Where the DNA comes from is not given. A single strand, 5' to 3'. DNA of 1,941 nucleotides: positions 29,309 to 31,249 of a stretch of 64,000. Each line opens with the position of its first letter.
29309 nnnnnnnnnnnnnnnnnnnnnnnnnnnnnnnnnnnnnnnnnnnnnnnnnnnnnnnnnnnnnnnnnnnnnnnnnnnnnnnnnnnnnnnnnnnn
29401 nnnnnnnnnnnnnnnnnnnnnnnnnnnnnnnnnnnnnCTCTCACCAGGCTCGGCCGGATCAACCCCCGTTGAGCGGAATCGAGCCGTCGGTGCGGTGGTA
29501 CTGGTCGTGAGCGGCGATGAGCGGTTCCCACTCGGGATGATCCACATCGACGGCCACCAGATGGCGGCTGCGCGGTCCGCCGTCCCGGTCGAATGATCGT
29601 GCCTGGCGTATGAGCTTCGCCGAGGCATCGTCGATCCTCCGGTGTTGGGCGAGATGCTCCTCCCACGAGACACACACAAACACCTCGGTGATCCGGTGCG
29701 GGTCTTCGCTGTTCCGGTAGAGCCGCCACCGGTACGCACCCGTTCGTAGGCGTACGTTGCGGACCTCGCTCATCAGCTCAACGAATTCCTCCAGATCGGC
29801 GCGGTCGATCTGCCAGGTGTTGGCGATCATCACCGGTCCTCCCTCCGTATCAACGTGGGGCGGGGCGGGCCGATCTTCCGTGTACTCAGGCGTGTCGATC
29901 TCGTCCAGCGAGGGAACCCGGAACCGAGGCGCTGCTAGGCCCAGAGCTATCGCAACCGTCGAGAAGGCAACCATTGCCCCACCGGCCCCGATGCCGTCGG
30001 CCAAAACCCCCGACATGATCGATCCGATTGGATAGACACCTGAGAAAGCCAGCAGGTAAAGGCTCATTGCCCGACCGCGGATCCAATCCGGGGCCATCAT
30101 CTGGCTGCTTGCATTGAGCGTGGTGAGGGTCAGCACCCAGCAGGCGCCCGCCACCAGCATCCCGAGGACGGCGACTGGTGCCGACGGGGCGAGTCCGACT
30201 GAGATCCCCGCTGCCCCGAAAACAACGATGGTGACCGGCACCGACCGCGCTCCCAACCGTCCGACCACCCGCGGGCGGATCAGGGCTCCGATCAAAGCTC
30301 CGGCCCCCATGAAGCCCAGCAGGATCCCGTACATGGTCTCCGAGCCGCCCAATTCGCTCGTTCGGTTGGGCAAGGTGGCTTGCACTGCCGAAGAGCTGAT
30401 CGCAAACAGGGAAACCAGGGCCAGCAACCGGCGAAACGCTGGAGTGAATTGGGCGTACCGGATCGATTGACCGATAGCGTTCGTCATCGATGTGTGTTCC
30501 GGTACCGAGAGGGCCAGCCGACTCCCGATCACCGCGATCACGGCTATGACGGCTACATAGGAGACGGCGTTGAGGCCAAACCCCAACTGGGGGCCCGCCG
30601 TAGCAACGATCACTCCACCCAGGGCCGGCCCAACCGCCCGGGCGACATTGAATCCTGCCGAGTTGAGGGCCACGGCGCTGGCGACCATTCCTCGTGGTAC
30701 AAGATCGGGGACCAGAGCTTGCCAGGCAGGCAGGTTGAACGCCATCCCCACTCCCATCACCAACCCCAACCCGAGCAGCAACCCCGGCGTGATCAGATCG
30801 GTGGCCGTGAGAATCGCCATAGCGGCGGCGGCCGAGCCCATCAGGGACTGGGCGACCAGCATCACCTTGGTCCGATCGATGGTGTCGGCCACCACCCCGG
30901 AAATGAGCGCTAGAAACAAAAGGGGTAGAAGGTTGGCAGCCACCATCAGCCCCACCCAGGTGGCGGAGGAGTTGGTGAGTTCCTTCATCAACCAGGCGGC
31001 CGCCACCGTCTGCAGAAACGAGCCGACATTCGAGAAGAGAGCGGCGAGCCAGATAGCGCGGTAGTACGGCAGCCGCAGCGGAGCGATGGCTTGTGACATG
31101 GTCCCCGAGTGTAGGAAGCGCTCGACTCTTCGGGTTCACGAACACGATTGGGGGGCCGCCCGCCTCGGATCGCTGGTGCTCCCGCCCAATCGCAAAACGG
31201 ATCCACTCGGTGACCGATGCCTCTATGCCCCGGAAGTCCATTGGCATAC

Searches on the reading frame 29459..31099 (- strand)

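Call 25: search_protein_families(library=pfam, max_evalue=0.00001, proteins=[window:29459-31099:-])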
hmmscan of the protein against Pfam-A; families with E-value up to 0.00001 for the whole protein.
window:29459-31099:- (546 aa): 2 families
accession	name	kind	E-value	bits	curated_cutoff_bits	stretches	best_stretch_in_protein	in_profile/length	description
PF05977.19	MFS_3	-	5.5e-134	447.9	27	1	4-516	3-519/524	Transmembrane secretion effector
PF07690.21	MFS_1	-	8.9e-36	123.9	33.4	2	16-330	1-317/347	Major Facilitator Superfamily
